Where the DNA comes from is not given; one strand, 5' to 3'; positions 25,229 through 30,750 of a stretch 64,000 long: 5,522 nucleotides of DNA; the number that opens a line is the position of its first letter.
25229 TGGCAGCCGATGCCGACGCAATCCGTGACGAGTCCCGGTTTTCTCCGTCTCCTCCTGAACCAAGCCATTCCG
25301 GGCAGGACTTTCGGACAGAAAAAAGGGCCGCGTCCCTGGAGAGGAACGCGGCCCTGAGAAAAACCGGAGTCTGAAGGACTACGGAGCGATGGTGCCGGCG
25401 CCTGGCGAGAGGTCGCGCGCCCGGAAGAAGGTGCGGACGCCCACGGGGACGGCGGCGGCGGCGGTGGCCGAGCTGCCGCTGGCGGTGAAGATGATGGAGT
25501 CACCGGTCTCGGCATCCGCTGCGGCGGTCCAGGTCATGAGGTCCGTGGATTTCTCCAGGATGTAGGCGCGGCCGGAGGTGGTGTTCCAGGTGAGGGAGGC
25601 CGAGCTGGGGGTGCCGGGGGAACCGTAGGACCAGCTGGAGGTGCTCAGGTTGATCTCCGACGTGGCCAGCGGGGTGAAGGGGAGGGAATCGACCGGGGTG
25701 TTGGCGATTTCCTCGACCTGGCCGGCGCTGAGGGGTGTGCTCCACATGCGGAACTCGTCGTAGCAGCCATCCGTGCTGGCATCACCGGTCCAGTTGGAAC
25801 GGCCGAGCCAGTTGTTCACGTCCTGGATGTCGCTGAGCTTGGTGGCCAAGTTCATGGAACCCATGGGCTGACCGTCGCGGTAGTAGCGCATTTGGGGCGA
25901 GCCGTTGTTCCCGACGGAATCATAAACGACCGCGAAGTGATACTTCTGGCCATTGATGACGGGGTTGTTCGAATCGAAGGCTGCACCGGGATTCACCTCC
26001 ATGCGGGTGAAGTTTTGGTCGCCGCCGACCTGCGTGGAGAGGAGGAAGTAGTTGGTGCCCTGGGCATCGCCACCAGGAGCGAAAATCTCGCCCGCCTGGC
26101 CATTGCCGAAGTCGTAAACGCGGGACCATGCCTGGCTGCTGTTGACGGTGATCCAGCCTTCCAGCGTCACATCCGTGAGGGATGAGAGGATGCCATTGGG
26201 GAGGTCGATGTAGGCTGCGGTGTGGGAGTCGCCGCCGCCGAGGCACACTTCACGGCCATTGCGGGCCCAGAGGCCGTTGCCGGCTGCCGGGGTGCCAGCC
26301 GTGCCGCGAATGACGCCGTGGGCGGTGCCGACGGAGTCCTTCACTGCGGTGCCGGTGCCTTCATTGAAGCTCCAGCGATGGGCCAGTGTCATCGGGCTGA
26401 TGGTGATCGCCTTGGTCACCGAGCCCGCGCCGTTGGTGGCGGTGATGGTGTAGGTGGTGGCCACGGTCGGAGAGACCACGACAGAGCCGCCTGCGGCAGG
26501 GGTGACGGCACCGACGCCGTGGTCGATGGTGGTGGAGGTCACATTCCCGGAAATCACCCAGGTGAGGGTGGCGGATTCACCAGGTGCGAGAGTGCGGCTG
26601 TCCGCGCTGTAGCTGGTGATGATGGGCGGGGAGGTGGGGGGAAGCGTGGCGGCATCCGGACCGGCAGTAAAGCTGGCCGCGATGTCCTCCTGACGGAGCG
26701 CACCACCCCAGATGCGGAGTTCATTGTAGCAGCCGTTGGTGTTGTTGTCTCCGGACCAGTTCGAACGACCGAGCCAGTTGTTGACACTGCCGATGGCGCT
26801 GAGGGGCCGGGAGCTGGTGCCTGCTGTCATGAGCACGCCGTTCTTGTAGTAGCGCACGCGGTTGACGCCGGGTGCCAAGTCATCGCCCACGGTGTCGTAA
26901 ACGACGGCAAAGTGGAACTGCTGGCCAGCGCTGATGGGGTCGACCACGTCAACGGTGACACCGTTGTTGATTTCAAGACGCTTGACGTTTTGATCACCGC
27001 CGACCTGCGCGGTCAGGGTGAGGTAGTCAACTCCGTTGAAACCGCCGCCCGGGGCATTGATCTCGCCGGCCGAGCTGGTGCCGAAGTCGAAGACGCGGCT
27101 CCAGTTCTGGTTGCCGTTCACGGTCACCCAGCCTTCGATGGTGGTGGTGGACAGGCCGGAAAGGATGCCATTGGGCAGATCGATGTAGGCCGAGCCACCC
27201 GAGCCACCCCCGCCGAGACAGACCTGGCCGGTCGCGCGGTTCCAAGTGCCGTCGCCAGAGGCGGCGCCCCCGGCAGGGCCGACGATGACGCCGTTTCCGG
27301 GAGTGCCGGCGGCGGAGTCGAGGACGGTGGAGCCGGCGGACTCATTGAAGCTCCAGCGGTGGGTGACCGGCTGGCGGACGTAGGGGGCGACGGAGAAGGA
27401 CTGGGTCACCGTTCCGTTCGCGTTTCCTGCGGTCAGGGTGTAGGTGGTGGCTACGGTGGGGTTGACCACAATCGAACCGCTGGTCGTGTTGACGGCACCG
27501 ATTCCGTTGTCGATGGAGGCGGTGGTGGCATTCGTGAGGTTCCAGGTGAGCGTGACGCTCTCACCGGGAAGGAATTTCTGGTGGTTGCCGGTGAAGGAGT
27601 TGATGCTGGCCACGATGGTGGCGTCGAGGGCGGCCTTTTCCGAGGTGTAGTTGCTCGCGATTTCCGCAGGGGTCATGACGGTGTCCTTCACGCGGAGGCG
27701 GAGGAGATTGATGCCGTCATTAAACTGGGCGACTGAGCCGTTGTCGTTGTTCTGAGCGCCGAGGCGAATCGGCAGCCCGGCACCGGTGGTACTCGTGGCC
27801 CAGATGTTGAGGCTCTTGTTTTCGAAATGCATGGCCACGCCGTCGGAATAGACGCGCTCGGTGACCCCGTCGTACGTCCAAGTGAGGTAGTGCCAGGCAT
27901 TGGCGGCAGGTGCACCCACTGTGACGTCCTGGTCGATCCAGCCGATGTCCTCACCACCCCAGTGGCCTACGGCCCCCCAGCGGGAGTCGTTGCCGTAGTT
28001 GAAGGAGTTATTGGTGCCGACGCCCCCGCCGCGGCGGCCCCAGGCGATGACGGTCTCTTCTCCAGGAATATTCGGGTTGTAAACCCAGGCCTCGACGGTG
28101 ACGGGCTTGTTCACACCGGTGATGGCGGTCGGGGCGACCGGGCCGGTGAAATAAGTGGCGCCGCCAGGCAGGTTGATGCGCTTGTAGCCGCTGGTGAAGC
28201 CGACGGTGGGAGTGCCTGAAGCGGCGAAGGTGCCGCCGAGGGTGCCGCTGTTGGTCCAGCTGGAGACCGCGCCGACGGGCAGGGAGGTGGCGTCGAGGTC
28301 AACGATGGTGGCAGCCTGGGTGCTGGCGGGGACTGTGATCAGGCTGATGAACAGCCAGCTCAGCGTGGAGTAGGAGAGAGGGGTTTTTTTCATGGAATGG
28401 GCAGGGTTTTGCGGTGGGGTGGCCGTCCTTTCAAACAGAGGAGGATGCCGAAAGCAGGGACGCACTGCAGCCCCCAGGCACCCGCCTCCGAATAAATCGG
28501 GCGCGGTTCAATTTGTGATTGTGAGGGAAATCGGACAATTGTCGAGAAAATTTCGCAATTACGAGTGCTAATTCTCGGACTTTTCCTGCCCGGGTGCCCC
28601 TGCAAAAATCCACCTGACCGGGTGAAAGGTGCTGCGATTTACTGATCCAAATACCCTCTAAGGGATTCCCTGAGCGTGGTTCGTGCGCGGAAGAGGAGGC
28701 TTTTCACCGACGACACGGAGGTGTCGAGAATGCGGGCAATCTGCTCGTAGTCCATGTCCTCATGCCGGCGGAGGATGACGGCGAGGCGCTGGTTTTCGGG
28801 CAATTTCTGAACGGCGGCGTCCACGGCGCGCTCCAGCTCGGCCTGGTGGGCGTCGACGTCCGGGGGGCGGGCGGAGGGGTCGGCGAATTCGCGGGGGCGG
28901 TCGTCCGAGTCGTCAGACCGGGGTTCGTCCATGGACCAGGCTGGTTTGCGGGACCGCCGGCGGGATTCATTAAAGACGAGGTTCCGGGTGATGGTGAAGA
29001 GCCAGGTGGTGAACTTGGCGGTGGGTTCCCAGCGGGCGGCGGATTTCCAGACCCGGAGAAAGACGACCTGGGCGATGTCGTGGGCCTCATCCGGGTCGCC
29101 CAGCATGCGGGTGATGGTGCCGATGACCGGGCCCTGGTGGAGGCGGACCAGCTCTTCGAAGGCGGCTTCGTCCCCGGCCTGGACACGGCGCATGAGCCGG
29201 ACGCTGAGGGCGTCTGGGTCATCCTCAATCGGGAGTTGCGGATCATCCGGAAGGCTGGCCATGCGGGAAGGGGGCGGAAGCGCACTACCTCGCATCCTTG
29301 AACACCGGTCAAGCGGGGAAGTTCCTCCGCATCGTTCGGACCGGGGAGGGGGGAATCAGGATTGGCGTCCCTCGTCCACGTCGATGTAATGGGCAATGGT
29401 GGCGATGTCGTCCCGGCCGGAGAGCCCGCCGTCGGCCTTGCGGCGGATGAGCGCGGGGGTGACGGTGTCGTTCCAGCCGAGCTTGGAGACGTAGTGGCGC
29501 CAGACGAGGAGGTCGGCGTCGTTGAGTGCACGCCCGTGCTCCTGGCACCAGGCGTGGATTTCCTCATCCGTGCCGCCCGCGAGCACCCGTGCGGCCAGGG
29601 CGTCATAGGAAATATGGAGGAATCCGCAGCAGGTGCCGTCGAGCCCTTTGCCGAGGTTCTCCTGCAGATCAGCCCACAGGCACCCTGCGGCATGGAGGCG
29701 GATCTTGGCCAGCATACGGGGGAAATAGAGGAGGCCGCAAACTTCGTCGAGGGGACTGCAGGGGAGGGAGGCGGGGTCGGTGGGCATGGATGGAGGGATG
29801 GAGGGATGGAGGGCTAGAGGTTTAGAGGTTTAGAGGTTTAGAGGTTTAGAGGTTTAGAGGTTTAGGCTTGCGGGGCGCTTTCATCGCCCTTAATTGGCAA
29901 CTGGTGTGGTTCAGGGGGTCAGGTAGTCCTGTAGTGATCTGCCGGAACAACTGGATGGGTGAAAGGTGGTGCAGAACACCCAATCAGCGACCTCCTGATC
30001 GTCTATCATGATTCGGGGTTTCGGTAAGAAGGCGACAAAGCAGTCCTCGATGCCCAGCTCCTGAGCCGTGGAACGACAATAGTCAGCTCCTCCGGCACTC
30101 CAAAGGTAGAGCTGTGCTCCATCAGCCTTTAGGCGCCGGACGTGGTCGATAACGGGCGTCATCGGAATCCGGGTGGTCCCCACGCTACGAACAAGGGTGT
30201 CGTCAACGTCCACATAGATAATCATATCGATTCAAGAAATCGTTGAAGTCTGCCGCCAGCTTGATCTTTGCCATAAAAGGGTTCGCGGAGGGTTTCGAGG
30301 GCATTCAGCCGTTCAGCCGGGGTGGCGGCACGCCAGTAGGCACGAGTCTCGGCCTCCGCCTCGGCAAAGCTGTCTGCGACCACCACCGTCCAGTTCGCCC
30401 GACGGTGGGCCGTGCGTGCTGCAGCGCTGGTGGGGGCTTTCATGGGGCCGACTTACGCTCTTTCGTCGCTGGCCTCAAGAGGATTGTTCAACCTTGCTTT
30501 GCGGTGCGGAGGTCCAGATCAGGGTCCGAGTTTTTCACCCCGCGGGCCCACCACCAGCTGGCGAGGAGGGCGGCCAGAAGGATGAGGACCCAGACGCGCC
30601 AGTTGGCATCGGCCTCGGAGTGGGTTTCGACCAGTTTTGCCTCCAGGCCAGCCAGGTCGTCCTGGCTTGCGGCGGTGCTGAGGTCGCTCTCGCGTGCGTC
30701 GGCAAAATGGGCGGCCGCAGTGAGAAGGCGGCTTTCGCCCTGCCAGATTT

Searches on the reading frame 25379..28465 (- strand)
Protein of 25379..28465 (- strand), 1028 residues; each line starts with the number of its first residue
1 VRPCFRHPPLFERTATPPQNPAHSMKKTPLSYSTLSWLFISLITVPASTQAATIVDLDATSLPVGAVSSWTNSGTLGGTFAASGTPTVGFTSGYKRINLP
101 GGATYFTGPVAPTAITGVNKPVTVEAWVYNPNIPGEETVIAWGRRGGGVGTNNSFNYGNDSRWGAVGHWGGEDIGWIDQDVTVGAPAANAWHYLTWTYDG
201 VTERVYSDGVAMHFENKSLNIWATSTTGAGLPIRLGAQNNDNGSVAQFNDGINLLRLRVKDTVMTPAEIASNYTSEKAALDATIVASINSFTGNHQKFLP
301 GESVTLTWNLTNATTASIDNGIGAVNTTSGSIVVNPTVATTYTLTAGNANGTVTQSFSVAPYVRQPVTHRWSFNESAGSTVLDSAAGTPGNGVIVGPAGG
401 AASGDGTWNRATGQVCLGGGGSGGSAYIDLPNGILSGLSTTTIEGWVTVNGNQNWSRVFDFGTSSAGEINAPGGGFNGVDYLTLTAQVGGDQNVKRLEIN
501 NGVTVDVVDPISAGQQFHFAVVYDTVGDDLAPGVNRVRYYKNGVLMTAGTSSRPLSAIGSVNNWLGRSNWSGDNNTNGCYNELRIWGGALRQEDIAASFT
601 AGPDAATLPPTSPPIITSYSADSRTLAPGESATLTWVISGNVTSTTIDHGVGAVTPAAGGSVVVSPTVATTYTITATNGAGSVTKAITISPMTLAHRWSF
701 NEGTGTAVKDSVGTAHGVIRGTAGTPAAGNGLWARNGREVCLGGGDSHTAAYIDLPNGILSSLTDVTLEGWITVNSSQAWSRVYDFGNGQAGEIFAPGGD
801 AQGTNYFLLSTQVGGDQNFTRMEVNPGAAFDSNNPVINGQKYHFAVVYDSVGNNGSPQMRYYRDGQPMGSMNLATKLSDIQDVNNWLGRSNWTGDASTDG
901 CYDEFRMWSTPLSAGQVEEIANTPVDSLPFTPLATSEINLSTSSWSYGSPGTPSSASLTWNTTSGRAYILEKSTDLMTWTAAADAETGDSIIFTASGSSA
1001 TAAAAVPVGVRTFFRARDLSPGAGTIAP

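Call 4: search_protein_families(library=pfam, proteins=[window:25379-28465:-], max_evalue=0.01)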
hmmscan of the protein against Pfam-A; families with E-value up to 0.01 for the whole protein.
window:25379-28465:- (1028 aa): 1 family
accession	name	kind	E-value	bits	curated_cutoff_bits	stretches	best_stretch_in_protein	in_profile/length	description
PF13385.13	Laminin_G_3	-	7.9e-43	146.6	27.6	3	749-917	3-150/151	Concanavalin A-like lectin/glucanases superfamily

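Call 33: search_protein_families(library=ncbifam, proteins=[window:25379-28465:-], max_evalue=0.01)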
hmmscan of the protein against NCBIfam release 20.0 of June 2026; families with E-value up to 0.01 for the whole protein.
window:25379-28465:- (1028 aa): 0 families

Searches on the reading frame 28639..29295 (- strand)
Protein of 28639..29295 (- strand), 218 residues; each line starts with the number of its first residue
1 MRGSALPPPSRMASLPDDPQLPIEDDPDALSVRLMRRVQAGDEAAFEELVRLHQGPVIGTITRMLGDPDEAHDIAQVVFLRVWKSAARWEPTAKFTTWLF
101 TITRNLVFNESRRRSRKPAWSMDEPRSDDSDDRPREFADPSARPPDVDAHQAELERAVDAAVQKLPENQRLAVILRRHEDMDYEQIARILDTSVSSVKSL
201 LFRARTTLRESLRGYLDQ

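Call 4: search_protein_families(library=pfam, proteins=[window:28639-29295:-], max_evalue=0.01)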
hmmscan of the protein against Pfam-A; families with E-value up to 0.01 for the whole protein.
window:28639-29295:- (218 aa): 4 families
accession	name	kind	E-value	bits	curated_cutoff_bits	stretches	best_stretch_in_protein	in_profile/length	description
PF04542.20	Sigma70_r2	-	8.7e-18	64.3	24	1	49-116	1-70/71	Sigma-70 region 2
PF08281.18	Sigma70_r4_2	-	4.4e-17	61.9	25.7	1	156-208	2-54/54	Sigma-70, region 4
PF04545.22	Sigma70_r4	-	2.9e-10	39.9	24.1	1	161-210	1-50/50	Sigma-70, region 4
PF07638.17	Sigma70_ECF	-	0.00023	21.6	21.1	1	33-213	6-184/185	ECF sigma factor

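Call 33: search_protein_families(library=ncbifam, proteins=[window:28639-29295:-], max_evalue=0.01)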
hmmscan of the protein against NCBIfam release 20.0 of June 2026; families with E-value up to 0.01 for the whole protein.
window:28639-29295:- (218 aa): 99 families (the best 25 are shown)
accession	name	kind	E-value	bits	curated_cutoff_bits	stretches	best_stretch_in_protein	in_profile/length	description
NF009166.1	PRK12513.1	equivalog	1.9e-42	145.1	206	1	32-214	10-188/193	RNA polymerase sigma factor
NF004113.0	PRK05602.1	equivalog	6.3e-42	143.6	208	1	23-213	27-202/211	RNA polymerase sigma factor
NF007223.0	PRK09641.1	equivalog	6.3e-36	124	209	1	28-213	2-185/187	RNA polymerase sigma factor SigW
NF008888.0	PRK11922.1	equivalog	2e-33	115.9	204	1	33-217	19-201/231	RNA polymerase sigma factor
TIGR02939.1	RpoE_Sigma70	equivalog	2.6e-32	112.4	236.15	1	30-214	6-188/190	RNA polymerase sigma factor RpoE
TIGR02948.1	SigW_bacill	equivalog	3.6e-32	111.9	243.1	1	28-213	2-185/187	RNA polymerase sigma factor SigW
NF009190.0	PRK12538.1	equivalog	1.9e-30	106.3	303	1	33-214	52-221/233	RNA polymerase sigma factor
TIGR02985.1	Sig70_bacteroi1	subfamily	7.2e-30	104.3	126.4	1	45-212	2-162/162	RNA polymerase sigma-70 factor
TIGR02937.1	sigma70-ECF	superfamily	1.4e-29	102.9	42.9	1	45-212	2-165/165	sigma-70 family RNA polymerase sigma factor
NF058625.1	sigma_PG0214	equivalog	3.9e-29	101.5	130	1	44-213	4-162/170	GFO_1088 family ECF-type sigma factor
NF009171.0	PRK12518.1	equivalog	4.1e-28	98.5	208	1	33-212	16-184/191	RNA polymerase sigma factor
NF009176.0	PRK12524.1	equivalog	4.7e-28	98.3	264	1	34-214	16-186/196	RNA polymerase sigma factor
NF007225.0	PRK09643.1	equivalog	5.3e-27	94.8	190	1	32-214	15-184/204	RNA polymerase sigma factor SigM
NF006089.0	PRK08241.1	subfamily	2.2e-26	92.8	240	1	31-210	9-202/343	RNA polymerase subunit sigma-70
TIGR02983.1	SigE-fam_strep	subfamily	3.6e-26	92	141.55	1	42-212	4-158/162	SigE family RNA polymerase sigma factor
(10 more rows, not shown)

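Call 49: find_homologous_proteins(query=window:28639-29295:-, max_evalue=1e-30)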
Query window:28639-29295:- (218 aa): 7058 proteins with E <= 1e-30 among 8000 candidates; the best 120 are listed.
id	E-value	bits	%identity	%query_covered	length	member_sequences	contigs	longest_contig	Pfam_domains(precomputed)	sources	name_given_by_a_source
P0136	7.8e-130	449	100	95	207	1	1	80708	PF04545.23,PF04542.21,PF08281.19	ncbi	-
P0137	7.9e-75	269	65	90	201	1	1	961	PF04545.23,PF04542.21,PF08281.19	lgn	-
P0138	4.6e-74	267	69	88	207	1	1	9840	PF04545.23,PF04542.21,PF08281.19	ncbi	-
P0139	2.3e-71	258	62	93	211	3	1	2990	PF07638.18,PF04545.23,PF04542.21,PF08281.19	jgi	jgi:RNA polymerase sigma factor (sigma-70 family)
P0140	8.2e-71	256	65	88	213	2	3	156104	PF07638.18,PF04545.23,PF04542.21,PF08281.19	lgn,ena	-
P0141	1.1e-70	256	61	92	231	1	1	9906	PF04545.23,PF04542.21,PF08281.19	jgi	jgi:RNA polymerase sigma-70 factor, ECF subfamily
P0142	3.9e-70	254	66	87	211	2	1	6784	PF07638.18,PF04545.23,PF04542.21,PF08281.19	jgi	jgi:RNA polymerase sigma-70 factor (ECF subfamily)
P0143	4.0e-70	254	67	87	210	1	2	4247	PF07638.18,PF04545.23,PF04542.21,PF08281.19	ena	-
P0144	4.4e-70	254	63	86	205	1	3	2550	PF04545.23,PF04542.21,PF08281.19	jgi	jgi:RNA polymerase sigma-70 factor (ECF subfamily)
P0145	5.6e-70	253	67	84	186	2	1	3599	PF07638.18,PF04545.23,PF04542.21,PF08281.19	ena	-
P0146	1.6e-69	252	59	98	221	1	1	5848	PF07638.18,PF04545.23,PF04542.21,PF08281.19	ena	-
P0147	1.9e-69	252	63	92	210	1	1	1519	PF07638.18,PF04545.23,PF04542.21,PF08281.19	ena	-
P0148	4.1e-69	250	67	84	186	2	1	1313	PF07638.18,PF04545.23,PF04542.21,PF08281.19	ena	-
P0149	6.8e-69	250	65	87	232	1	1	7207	PF07638.18,PF04545.23,PF04542.21,PF08281.19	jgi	jgi:RNA polymerase sigma-70 factor (ECF subfamily)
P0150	1.3e-68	249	61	93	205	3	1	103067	PF04545.23,PF04542.21,PF08281.19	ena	-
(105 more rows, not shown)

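Call 56: find_encoding_contigs(protein=P0138, flank=5000, max_places=3)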
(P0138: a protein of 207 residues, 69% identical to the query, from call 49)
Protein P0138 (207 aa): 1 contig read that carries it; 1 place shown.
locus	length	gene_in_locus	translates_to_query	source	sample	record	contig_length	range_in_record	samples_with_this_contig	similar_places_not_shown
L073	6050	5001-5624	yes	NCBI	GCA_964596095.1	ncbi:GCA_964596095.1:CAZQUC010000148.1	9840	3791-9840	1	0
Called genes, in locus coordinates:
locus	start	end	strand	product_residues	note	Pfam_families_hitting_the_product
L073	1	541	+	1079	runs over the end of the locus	PF00498:FHA (weak), PF00005:ABC_tran, PF12698:ABC2_membrane_3 (faint), PF01061:ABC2_membrane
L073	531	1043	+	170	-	-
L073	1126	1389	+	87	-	PF13620:CarboxypepD_reg (weak)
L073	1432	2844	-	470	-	PF00884:Sulfatase, PF01663:Phosphodiest, PF16347:SGSH_C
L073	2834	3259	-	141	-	PF18856:baeRF_family12, PF10116:Host_attach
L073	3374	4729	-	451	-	-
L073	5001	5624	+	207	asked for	PF04542:Sigma70_r2, PF08281:Sigma70_r4_2, PF04545:Sigma70_r4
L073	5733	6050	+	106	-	?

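Call 57: find_encoding_contigs(protein=P0140, flank=5000, max_places=3)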
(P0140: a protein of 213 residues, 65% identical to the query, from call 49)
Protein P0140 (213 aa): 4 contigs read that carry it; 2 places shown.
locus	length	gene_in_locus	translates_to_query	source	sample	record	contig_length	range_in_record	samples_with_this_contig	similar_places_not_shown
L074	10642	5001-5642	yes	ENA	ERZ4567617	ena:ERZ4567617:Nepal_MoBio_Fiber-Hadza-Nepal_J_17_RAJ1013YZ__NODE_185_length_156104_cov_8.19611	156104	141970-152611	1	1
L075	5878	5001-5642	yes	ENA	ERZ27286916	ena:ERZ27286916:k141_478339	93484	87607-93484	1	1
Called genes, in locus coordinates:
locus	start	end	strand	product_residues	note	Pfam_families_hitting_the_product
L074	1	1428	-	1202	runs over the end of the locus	PF25275:Golvesin_C, PF00041:fn3 (weak)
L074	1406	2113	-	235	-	PF12697:Abhydrolase_6, PF12146:Hydrolase_4 (faint), PF00561:Abhydrolase_1 (faint), PF00756:Esterase (weak)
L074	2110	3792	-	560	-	PF02776:TPP_enzyme_N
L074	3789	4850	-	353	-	PF00425:Chorismate_bind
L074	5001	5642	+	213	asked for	PF07638:Sigma70_ECF (weak), PF04542:Sigma70_r2, PF08281:Sigma70_r4_2, PF04545:Sigma70_r4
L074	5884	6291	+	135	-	PF10825:DUF2752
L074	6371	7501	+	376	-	PF02912:Phe_tRNA-synt_N, PF01409:tRNA-synt_2d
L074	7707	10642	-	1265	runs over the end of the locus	PF24251:DUF7453, PF07679:I-set (faint), PF13895:Ig_2 (faint), PF13927:Ig_3, PF24251:DUF7453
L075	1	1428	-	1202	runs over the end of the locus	PF25275:Golvesin_C, PF00041:fn3 (weak)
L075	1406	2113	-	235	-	PF12697:Abhydrolase_6, PF12146:Hydrolase_4 (faint), PF00561:Abhydrolase_1 (faint), PF00756:Esterase (weak)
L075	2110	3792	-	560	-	PF02776:TPP_enzyme_N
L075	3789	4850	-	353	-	PF00425:Chorismate_bind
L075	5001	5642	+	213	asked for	PF07638:Sigma70_ECF (weak), PF04542:Sigma70_r2, PF08281:Sigma70_r4_2, PF04545:Sigma70_r4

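Call 65: find_encoding_contigs(protein=P0136, flank=3000, max_places=6)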
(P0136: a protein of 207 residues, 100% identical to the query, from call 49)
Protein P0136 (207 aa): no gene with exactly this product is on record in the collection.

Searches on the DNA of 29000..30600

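Call 21: search_rna_families(source=window, start=29000, end=30600, threshold=evalue, max_evalue=10)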
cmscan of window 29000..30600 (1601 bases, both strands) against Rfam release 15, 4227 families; matches with E-value up to 10: 4.
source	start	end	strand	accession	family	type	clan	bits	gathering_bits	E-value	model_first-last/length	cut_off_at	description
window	29557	29624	+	RF03412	mir-1915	Gene; miRNA;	-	20.7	95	3.1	1-73/73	no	mir-1915 microRNA precursor family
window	29572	29693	-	RF01872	MEG3_2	Gene; lncRNA;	-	16.2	60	3.2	1-105/105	no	Maternally expressed 3 conserved region 2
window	29191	29250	-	RF01149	sR10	Gene; snRNA; snoRNA; CD-box;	-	14.6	45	0.96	1-54/54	no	Small nucleolar RNA sR10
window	29299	29327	+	RF02975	DUF3800-XI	Gene; sRNA;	-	14.2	37.8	3.7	1-48/48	no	DUF3800-XI RNA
